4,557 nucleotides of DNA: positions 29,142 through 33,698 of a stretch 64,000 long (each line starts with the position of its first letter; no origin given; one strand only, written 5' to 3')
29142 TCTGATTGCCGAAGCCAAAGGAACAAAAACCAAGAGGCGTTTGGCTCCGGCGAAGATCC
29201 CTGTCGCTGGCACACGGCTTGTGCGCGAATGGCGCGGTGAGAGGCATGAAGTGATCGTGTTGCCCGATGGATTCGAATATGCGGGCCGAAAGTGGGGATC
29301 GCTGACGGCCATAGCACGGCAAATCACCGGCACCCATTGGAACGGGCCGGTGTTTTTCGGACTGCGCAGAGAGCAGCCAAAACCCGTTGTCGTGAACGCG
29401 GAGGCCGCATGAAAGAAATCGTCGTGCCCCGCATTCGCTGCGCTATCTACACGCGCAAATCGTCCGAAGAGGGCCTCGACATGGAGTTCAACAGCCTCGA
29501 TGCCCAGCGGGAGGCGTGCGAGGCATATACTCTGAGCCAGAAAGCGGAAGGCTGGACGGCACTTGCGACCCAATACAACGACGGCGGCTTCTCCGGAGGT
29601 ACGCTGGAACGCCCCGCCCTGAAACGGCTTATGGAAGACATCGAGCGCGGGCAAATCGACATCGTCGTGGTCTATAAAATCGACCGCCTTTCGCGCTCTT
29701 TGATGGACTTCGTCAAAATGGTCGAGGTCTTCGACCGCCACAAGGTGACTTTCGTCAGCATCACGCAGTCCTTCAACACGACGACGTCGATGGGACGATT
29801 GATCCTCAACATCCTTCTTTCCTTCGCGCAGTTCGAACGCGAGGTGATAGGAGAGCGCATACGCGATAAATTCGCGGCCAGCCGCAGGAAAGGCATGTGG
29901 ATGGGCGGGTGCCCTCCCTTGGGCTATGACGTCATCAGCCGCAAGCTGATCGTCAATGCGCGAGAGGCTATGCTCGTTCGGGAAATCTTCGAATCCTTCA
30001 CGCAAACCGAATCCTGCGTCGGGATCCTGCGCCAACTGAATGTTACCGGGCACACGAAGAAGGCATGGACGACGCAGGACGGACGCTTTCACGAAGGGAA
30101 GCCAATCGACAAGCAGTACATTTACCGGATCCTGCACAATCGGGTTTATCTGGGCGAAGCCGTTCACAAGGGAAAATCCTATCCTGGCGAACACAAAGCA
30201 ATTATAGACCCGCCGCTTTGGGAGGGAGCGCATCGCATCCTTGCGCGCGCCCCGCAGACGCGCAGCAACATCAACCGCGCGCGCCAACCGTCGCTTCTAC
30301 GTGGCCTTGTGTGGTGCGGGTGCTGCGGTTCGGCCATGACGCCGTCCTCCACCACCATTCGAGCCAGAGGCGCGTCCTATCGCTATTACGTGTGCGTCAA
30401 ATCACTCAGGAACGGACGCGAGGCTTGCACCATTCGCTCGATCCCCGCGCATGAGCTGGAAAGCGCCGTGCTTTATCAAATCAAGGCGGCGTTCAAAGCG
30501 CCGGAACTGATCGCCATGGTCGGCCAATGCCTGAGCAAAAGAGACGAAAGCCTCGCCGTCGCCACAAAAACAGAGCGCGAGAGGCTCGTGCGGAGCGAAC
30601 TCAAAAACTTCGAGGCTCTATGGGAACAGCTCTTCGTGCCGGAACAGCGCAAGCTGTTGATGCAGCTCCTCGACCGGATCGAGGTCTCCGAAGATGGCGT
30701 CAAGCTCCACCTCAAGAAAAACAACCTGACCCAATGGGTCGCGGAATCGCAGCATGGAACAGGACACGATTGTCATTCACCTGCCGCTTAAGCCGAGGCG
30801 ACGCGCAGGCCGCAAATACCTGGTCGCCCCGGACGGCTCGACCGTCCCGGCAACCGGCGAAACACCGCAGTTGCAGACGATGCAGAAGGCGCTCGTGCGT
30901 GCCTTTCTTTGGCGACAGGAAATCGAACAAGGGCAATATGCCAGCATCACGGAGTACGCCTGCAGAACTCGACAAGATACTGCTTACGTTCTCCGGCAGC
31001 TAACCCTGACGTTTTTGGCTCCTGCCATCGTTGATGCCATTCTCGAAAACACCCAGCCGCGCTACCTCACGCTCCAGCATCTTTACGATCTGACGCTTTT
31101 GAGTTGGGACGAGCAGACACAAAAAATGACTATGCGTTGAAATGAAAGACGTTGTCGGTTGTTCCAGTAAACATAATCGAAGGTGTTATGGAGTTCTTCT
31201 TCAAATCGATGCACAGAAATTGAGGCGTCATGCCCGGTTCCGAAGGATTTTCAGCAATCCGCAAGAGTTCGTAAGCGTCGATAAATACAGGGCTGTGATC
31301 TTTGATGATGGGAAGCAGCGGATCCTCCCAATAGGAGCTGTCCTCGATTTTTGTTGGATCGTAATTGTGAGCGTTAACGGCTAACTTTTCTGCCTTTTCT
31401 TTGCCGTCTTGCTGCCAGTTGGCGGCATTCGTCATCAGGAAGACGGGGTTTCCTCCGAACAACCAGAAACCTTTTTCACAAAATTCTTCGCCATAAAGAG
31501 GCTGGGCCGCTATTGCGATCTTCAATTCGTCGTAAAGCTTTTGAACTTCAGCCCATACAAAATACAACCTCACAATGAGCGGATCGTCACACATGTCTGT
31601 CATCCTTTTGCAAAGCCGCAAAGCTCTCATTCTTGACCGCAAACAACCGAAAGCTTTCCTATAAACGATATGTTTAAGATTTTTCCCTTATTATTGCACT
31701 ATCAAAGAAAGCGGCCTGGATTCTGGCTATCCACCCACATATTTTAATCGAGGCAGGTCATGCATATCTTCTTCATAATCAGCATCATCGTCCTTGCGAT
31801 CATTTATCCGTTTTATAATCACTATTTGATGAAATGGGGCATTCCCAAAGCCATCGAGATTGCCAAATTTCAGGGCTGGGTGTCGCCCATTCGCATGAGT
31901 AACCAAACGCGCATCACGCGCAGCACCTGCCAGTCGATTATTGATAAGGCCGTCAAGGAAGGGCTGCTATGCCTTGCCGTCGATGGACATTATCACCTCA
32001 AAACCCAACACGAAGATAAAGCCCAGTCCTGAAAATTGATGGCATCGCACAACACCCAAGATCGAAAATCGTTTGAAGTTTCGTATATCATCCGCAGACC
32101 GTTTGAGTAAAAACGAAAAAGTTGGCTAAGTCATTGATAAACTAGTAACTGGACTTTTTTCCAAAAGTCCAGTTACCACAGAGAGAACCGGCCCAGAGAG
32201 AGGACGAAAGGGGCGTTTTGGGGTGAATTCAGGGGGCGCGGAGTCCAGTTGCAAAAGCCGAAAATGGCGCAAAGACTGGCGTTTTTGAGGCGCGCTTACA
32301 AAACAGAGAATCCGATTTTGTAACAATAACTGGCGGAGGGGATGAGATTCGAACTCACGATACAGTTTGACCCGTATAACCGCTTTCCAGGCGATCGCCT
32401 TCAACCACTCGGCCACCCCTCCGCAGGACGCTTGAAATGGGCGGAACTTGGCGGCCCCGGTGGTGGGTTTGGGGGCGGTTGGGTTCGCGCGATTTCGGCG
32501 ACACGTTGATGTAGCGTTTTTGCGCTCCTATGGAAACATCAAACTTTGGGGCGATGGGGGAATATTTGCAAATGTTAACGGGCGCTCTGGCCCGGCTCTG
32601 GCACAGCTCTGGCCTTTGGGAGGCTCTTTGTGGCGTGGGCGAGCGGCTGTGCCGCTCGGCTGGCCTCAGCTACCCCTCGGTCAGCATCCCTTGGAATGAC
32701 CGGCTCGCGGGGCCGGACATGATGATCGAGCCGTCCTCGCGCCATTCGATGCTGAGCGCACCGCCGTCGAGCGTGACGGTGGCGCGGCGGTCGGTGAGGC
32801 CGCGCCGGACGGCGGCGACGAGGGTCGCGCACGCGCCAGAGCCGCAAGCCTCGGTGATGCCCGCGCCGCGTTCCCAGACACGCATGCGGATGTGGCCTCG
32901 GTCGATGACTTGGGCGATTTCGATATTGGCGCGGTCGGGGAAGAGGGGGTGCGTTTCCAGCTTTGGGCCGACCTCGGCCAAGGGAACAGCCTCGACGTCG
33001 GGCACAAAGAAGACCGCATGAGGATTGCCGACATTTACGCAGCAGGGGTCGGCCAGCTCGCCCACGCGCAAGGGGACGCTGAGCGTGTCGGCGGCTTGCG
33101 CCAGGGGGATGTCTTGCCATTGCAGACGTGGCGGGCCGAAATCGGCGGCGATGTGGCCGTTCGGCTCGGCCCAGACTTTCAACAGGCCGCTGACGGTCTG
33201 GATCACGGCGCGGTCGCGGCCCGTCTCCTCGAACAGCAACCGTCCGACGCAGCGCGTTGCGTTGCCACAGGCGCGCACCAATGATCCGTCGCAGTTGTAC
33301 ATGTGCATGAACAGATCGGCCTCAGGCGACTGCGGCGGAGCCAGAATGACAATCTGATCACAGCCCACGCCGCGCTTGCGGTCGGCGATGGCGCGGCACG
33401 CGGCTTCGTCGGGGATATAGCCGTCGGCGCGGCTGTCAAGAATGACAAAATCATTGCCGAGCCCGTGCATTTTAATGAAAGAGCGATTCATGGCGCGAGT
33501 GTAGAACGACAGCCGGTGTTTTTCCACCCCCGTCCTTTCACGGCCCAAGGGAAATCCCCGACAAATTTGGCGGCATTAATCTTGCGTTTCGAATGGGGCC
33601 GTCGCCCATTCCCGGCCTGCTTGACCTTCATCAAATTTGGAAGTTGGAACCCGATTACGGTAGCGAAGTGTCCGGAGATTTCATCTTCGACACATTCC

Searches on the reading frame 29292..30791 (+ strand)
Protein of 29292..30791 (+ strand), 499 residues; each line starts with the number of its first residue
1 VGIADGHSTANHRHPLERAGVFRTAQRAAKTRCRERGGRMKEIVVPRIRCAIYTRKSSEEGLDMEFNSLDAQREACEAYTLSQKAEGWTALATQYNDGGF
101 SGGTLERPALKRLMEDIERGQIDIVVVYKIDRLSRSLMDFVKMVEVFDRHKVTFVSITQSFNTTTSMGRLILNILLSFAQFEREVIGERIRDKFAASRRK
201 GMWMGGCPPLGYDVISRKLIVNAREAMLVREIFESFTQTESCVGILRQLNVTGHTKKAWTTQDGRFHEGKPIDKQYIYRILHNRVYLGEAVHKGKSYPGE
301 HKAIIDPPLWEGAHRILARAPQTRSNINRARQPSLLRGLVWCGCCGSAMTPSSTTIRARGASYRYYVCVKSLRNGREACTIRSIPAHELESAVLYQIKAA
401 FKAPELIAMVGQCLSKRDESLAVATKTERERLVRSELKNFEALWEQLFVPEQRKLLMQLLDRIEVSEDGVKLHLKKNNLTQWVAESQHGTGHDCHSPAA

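Call 26: search_protein_families(library=pfam, proteins=[window:29292-30791:+], max_evalue=0.001)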
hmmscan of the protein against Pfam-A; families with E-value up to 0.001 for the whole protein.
window:29292-30791:+ (499 aa): 3 families
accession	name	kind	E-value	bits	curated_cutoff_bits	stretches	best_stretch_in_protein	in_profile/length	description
PF00239.26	Resolvase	-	2.8e-40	138.2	23.3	1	51-203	2-145/145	Resolvase, N terminal domain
PF13408.12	Zn_ribbon_recom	-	2.3e-16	60.3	25.3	1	335-397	1-57/58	Recombinase zinc beta ribbon domain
PF07508.19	Recombinase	-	1.9e-10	41.3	21.1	1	225-318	3-100/102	Recombinase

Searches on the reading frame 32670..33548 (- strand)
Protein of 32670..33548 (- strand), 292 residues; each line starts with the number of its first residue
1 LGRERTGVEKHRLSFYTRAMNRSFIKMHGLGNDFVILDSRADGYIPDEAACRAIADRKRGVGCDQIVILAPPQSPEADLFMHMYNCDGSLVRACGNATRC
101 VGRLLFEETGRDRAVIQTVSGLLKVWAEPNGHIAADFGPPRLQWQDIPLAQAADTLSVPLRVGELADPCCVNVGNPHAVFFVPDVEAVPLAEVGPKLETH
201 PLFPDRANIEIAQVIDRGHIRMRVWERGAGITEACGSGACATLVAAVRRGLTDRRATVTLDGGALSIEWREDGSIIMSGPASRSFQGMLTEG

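Call 26: search_protein_families(library=pfam, proteins=[window:32670-33548:-], max_evalue=0.001)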
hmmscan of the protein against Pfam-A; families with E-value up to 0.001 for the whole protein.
window:32670-33548:- (292 aa): 1 family
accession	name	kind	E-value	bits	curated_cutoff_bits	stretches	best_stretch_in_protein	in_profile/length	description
PF01678.24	DAP_epimerase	-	6.5e-54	181.6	34.7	2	169-282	1-119/121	Diaminopimelate epimerase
